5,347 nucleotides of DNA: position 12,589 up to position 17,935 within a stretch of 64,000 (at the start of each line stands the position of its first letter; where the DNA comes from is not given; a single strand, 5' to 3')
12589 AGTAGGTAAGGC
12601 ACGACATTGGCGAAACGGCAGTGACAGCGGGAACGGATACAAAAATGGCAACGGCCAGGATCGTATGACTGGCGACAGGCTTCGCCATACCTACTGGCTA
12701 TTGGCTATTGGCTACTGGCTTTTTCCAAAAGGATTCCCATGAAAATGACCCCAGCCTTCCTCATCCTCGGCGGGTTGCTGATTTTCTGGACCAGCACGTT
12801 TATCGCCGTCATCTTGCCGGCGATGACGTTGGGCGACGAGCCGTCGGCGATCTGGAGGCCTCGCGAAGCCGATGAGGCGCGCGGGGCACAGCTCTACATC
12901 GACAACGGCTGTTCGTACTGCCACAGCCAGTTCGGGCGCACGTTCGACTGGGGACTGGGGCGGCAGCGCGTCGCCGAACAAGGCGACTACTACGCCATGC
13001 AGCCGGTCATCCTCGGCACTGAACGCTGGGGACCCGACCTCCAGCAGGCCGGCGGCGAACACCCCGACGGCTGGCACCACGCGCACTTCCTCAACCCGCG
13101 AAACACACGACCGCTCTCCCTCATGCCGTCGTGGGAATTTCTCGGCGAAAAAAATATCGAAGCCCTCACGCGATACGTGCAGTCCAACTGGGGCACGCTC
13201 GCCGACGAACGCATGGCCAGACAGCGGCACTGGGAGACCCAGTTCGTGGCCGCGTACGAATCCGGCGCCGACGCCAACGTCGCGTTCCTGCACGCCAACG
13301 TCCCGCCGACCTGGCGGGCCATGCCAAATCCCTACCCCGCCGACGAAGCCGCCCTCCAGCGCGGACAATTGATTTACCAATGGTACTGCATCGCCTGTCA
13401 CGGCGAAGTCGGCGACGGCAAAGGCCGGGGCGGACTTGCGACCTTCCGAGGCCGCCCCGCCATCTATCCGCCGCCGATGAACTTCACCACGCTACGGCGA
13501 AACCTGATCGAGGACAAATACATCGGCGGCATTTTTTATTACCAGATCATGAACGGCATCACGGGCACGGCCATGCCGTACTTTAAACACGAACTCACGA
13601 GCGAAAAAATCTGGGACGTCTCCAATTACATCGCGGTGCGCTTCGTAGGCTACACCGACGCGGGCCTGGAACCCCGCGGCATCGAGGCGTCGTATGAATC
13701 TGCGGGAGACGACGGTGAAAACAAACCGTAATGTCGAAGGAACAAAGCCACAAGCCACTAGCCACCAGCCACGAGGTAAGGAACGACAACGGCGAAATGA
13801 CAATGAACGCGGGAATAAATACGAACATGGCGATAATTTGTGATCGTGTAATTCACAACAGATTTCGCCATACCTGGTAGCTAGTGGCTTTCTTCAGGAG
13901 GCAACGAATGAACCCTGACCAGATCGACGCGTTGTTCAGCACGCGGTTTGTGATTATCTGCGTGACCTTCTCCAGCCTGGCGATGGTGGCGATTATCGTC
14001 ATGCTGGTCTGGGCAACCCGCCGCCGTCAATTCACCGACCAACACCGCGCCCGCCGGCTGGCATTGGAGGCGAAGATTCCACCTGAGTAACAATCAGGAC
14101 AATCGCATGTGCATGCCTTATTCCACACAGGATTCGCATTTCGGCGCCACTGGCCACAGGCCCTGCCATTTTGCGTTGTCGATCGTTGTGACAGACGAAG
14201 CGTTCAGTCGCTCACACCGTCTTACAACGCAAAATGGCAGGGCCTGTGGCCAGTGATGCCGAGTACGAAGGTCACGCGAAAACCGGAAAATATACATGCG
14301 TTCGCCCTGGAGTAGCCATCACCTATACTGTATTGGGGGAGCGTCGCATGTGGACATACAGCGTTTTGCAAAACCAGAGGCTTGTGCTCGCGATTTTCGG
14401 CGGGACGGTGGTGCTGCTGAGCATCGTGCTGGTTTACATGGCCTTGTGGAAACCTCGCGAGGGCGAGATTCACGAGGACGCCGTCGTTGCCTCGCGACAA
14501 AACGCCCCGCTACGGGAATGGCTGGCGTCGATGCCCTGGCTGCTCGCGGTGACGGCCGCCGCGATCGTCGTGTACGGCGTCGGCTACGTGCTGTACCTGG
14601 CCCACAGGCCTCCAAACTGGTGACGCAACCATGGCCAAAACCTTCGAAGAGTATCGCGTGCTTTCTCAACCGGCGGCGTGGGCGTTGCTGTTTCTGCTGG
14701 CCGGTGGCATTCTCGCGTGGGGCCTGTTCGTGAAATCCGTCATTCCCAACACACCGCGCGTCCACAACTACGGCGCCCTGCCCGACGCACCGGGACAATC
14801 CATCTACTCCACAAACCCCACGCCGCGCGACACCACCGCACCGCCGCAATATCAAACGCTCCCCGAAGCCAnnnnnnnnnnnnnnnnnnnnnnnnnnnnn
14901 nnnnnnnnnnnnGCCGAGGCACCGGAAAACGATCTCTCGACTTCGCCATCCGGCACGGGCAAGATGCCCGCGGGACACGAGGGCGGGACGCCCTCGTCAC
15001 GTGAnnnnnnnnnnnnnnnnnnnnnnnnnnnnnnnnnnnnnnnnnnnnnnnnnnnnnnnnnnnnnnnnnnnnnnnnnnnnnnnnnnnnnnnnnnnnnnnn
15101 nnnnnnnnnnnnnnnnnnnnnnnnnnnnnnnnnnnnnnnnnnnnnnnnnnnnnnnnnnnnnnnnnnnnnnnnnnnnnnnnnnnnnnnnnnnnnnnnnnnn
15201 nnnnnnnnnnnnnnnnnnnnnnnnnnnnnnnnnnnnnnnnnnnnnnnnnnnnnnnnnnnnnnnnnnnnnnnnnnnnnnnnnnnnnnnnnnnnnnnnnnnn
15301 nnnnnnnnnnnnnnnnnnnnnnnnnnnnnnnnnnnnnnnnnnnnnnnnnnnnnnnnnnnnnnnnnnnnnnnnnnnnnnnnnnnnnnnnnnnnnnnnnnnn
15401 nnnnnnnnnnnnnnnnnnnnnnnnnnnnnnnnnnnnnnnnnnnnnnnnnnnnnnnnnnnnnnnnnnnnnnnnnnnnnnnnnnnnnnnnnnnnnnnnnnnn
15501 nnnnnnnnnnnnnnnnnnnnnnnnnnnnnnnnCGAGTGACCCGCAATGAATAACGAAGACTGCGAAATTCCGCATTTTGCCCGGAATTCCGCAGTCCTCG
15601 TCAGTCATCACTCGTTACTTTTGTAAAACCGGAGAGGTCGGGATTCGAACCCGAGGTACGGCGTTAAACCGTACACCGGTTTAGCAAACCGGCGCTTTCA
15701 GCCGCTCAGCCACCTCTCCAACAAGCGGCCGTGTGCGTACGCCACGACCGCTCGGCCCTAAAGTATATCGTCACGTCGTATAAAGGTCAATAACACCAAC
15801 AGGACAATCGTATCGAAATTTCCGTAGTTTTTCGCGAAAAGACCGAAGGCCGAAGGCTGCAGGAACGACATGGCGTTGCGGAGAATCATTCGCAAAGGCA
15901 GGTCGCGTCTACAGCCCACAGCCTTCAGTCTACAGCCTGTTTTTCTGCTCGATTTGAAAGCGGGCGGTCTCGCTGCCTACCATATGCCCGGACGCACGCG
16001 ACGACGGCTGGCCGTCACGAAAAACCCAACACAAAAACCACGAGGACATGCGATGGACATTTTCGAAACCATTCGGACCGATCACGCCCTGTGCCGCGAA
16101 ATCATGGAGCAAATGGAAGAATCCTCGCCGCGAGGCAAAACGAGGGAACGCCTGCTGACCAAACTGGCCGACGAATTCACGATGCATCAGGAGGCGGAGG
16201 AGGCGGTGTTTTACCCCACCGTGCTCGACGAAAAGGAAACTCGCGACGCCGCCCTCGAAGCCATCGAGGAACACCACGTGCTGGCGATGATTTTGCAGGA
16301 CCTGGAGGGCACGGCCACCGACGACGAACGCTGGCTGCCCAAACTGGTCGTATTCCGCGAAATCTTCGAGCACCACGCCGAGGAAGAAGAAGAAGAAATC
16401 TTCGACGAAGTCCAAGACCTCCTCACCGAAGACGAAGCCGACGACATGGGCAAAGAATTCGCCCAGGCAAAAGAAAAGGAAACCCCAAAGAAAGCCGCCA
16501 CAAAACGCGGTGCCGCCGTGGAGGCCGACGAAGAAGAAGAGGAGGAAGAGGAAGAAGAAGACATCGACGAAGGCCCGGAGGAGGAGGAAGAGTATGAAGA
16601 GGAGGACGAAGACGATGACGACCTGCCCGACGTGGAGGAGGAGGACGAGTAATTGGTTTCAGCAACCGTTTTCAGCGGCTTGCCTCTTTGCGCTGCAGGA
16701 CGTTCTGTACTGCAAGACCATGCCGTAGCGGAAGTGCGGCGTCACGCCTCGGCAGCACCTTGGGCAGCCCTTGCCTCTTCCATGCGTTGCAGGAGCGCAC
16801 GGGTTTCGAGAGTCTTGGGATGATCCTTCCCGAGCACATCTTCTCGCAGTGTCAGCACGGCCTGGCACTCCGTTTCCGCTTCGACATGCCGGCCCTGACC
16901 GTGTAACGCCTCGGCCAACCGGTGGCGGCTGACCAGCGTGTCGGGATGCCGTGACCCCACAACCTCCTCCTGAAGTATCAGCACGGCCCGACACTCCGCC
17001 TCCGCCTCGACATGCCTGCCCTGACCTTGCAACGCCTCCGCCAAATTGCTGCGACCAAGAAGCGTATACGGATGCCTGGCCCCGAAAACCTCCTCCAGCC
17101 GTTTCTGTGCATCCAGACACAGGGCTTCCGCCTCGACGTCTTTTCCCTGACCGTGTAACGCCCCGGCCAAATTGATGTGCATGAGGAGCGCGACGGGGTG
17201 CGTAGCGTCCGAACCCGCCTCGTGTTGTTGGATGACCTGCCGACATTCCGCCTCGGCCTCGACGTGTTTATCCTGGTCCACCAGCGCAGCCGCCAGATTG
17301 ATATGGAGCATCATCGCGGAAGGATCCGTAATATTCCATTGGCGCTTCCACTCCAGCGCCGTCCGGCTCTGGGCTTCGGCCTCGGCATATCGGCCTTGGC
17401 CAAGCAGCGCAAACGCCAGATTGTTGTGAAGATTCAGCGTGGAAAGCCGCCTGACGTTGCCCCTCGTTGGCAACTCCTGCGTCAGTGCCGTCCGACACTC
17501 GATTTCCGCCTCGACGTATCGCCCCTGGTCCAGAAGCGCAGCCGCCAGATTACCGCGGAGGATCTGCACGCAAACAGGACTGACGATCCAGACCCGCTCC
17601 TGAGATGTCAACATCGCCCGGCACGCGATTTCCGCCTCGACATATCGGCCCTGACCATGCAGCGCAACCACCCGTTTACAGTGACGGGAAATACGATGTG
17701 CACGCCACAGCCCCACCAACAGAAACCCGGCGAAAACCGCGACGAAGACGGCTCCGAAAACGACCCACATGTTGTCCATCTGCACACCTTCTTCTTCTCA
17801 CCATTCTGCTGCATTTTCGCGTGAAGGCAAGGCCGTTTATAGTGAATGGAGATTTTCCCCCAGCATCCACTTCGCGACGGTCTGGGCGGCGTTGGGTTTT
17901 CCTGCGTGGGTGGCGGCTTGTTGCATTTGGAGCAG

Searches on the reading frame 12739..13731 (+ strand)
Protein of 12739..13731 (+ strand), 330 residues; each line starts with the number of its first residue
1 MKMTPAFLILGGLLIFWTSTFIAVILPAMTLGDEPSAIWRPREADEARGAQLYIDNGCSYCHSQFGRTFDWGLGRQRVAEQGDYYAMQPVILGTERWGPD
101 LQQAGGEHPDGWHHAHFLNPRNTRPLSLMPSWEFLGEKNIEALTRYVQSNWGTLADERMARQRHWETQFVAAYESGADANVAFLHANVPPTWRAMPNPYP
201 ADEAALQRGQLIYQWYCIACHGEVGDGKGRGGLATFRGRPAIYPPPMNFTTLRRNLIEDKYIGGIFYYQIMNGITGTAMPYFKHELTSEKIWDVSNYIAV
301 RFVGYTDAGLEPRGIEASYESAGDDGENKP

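Call 59: search_protein_families(library=pfam, proteins=[window:12739-13731:+], max_evalue=0.00001)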
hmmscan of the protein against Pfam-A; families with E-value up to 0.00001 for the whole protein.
window:12739-13731:+ (330 aa): 3 families
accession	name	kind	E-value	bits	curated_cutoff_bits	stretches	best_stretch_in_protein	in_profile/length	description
PF02433.20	FixO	-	7.7e-24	84.8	29.6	1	5-143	8-148/219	Cytochrome C oxidase, mono-heme subunit/FixO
PF00034.26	Cytochrom_C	-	4.7e-15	57.1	21.3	1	207-299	2-87/90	Cytochrome c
PF13442.11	Cytochrome_CBB3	-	6e-14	52.6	27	1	204-298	1-68/68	Cytochrome C oxidase, cbb3-type, subunit III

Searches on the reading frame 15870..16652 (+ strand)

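Call 59: search_protein_families(library=pfam, proteins=[window:15870-16652:+], max_evalue=0.00001)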
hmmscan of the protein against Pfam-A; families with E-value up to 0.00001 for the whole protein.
window:15870-16652:+ (260 aa): 1 family
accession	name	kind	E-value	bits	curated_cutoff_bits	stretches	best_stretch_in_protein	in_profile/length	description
PF01814.28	Hemerythrin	-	1.3e-12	48.7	25.3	1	64-179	2-125/127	Hemerythrin HHE cation binding domain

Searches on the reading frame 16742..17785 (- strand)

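Call 59: search_protein_families(library=pfam, proteins=[window:16742-17785:-], max_evalue=0.00001)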
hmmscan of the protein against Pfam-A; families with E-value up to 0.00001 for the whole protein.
window:16742-17785:- (347 aa): 9 families
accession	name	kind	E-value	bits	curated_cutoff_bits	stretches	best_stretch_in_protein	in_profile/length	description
PF13374.12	TPR_10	-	5.1e-35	118.9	27.5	2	283-323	1-41/42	Tetratricopeptide repeat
PF13424.12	TPR_12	-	4.4e-31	107.3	30.1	3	246-304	7-65/77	Tetratricopeptide repeat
PF07721.20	TPR_4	-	1.6e-17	62.7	27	0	244-266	3-25/26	Tetratricopeptide repeat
PF00515.34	TPR_1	-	6.8e-13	48.3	27.8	0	119-138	3-22/34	Tetratricopeptide repeat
PF07719.23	TPR_2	-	2.3e-12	46.5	27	0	119-144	3-28/34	Tetratricopeptide repeat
PF13432.12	TPR_16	-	8.5e-11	42.5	32.7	0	126-187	6-60/65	Tetratricopeptide repeat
PF14559.12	TPR_19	-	7e-08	33.1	25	0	127-188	1-55/68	Tetratricopeptide repeat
PF13431.12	TPR_17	-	1e-06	29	24.4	0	119-138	15-34/34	Tetratricopeptide repeat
PF13181.12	TPR_8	-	4.3e-06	26.9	25.7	0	119-148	3-32/34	Tetratricopeptide repeat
